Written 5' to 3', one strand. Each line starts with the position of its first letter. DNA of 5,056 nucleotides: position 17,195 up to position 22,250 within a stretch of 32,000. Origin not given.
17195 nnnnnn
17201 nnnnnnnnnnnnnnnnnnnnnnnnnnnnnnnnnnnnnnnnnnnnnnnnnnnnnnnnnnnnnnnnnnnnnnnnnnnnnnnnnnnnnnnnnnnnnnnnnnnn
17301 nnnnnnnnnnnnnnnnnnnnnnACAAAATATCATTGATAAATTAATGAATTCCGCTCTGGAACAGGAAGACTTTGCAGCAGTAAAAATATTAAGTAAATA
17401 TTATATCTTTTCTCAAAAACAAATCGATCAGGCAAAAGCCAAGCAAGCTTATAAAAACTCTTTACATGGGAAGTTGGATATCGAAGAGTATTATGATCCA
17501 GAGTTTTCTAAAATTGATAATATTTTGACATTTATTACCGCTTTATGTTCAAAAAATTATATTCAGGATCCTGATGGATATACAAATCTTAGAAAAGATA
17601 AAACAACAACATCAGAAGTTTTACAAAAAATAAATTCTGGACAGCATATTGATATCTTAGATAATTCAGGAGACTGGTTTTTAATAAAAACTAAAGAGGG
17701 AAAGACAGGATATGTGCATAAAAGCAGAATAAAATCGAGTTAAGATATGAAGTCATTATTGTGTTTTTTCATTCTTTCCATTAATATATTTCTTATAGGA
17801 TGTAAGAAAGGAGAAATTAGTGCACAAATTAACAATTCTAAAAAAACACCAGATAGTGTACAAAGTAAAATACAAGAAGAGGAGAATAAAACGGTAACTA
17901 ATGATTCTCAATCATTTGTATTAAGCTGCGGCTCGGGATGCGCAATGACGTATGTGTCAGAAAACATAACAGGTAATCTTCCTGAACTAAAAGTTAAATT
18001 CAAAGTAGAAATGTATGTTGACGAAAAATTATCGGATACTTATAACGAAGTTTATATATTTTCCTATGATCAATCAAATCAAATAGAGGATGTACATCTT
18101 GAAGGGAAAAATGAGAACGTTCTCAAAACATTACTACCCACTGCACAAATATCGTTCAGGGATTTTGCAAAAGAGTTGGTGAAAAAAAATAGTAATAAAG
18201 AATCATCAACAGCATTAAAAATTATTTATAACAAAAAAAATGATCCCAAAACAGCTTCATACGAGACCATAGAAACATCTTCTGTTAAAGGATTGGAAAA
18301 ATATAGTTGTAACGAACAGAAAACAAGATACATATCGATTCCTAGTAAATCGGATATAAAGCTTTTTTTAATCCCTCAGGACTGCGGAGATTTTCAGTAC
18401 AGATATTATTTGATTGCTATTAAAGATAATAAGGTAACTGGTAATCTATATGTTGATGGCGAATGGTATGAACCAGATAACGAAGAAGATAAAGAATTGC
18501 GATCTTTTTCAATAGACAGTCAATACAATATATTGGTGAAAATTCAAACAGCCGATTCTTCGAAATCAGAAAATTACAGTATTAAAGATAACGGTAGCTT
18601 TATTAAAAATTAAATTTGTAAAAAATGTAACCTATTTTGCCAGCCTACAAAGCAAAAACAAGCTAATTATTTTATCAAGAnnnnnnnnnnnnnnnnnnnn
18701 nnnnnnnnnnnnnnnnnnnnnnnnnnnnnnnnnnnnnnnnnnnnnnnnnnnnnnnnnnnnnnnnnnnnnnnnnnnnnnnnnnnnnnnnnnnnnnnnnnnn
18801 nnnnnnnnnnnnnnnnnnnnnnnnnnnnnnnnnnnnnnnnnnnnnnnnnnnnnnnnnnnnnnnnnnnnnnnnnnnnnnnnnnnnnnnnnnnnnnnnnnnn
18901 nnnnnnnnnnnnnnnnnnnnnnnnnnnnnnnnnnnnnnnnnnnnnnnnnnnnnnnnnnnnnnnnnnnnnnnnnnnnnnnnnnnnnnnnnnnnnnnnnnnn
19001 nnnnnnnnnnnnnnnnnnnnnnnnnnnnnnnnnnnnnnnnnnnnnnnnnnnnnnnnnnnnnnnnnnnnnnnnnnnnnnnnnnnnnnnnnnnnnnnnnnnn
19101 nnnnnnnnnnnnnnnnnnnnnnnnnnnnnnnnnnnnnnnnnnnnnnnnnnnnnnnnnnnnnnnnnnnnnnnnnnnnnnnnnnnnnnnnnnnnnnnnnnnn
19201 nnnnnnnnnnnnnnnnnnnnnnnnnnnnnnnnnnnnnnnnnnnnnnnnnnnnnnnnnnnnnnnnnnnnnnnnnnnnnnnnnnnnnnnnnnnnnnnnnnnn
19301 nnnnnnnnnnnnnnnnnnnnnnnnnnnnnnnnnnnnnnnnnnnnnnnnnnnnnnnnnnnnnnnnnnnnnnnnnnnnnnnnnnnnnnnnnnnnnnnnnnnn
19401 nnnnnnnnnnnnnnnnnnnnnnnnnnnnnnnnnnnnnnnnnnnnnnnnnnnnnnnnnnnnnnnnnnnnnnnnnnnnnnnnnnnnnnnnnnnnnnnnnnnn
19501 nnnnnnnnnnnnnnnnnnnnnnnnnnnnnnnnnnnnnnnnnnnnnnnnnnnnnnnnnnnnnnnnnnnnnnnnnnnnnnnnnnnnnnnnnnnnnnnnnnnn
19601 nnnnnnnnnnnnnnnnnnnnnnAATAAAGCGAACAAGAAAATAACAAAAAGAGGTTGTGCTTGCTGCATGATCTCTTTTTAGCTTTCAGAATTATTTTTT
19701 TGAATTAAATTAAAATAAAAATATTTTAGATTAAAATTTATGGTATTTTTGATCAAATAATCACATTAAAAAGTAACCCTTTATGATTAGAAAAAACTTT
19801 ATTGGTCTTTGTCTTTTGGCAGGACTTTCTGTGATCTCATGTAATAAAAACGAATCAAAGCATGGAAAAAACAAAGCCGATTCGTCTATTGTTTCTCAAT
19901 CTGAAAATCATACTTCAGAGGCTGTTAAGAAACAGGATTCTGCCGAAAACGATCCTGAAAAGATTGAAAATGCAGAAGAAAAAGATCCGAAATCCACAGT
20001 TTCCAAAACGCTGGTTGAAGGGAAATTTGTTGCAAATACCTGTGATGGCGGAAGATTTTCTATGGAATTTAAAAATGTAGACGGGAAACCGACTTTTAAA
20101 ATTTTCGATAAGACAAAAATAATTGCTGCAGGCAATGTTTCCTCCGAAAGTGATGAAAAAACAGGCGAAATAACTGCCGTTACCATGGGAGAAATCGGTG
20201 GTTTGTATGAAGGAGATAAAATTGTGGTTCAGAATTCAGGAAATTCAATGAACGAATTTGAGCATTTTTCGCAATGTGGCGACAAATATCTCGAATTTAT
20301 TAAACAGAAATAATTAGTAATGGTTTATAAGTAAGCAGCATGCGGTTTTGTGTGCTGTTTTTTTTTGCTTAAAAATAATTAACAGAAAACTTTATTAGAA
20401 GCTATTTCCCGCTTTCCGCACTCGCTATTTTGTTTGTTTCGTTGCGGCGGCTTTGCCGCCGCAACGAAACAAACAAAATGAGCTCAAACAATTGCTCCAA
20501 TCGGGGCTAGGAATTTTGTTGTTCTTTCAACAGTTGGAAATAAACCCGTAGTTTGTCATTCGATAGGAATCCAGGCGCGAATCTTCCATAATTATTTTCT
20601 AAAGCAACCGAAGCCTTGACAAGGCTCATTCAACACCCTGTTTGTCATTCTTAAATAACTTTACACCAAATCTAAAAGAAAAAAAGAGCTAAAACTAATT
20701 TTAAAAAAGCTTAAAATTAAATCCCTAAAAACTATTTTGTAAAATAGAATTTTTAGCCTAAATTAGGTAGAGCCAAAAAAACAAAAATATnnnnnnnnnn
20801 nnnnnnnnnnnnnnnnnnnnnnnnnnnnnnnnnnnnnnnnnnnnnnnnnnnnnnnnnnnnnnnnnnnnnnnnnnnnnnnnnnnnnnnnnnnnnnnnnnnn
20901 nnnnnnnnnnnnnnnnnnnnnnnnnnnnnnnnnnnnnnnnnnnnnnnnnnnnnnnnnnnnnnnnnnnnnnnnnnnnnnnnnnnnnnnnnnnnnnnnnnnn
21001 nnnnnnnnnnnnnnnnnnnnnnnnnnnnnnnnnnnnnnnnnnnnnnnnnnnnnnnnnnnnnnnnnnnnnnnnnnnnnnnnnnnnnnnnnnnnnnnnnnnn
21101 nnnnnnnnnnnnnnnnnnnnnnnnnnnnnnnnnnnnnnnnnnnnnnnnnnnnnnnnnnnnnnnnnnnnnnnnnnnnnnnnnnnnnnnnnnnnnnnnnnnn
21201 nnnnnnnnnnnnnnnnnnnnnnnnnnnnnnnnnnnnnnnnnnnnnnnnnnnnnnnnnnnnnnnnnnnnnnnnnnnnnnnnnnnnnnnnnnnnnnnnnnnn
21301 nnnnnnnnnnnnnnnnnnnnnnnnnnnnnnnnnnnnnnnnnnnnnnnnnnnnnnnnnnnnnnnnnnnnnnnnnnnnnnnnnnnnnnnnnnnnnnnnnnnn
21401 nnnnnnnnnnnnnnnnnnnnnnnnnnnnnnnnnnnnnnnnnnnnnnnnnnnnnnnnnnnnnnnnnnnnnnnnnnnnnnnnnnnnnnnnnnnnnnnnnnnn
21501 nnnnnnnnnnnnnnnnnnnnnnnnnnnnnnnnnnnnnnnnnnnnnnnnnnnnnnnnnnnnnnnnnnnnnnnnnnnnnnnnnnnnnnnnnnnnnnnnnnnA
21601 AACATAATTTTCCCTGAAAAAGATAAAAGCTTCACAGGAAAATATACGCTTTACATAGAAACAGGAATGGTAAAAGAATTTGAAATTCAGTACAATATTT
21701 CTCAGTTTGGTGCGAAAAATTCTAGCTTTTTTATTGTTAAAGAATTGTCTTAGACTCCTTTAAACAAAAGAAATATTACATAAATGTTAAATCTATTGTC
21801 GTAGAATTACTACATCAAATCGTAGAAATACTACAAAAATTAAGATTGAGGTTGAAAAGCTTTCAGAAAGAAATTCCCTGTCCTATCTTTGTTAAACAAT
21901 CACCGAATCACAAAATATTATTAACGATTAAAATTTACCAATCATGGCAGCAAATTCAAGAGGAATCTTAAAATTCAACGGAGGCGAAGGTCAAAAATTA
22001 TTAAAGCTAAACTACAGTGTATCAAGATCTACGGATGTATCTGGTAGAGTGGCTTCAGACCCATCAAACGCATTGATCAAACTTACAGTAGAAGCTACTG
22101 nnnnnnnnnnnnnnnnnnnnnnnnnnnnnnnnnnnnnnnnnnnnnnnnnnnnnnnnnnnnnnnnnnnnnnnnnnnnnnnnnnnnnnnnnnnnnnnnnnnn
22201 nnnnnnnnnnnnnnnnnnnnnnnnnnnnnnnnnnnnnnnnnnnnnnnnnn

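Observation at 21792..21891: Conserved pair of GTAG-N5-CTAC sites, 21 bp apart, at identical distance upstream of both hcp promoters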

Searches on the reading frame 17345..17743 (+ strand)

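Call 8: search_protein_families(library=pfam, proteins=[window:17345-17743:+], max_evalue=0.01)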
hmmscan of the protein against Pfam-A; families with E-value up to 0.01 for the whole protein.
window:17345-17743:+ (132 aa): 2 families
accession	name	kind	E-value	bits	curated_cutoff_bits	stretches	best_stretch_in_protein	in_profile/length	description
PF08239.17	SH3_3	-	3e-11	43.8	27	1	80-129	3-53/54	Bacterial SH3 domain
PF06347.19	SH3_4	-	0.00012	22.2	24.1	1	79-129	4-54/56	Bacterial SH3 domain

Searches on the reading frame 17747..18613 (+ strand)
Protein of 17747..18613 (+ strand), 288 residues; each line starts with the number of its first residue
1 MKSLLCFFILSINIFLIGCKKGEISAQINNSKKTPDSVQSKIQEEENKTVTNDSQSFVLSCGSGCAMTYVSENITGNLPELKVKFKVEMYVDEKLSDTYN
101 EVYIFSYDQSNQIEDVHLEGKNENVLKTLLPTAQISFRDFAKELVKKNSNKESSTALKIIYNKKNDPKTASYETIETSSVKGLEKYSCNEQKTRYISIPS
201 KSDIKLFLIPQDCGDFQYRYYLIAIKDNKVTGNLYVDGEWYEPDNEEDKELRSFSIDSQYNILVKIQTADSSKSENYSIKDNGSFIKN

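Call 8: search_protein_families(library=pfam, proteins=[window:17747-18613:+], max_evalue=0.01)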
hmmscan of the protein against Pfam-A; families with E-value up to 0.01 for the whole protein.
window:17747-18613:+ (288 aa): 1 family
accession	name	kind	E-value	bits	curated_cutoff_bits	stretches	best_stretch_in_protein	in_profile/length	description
PF00345.26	PapD_N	-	5.8e-05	23.5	23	0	21-59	15-55/126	Pili and flagellar-assembly chaperone, PapD N-terminal domain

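Call 49: search_protein_families(library=ncbifam, proteins=[window:17747-18613:+], max_evalue=0.01)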
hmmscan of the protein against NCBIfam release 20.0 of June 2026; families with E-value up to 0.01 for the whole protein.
window:17747-18613:+ (288 aa): 0 families

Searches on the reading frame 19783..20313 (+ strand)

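Call 8: search_protein_families(library=pfam, proteins=[window:19783-20313:+], max_evalue=0.01)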
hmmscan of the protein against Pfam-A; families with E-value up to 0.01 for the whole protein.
window:19783-20313:+ (176 aa): 0 families

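Call 49: search_protein_families(library=ncbifam, proteins=[window:19783-20313:+], max_evalue=0.01)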
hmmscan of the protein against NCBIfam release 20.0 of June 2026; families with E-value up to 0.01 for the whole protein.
window:19783-20313:+ (176 aa): 1 family
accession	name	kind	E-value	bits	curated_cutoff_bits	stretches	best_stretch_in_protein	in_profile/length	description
TIGR01781.1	Trep_dent_lipo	paralog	0.0014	17.7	294.45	1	6-114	8-114/412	clustered-type lipoprotein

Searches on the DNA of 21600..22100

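Call 39: search_rna_families(source=window, start=21600, end=22100, threshold=evalue, max_evalue=1)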
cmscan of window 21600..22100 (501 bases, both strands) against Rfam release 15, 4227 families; matches with E-value up to 1: 0.
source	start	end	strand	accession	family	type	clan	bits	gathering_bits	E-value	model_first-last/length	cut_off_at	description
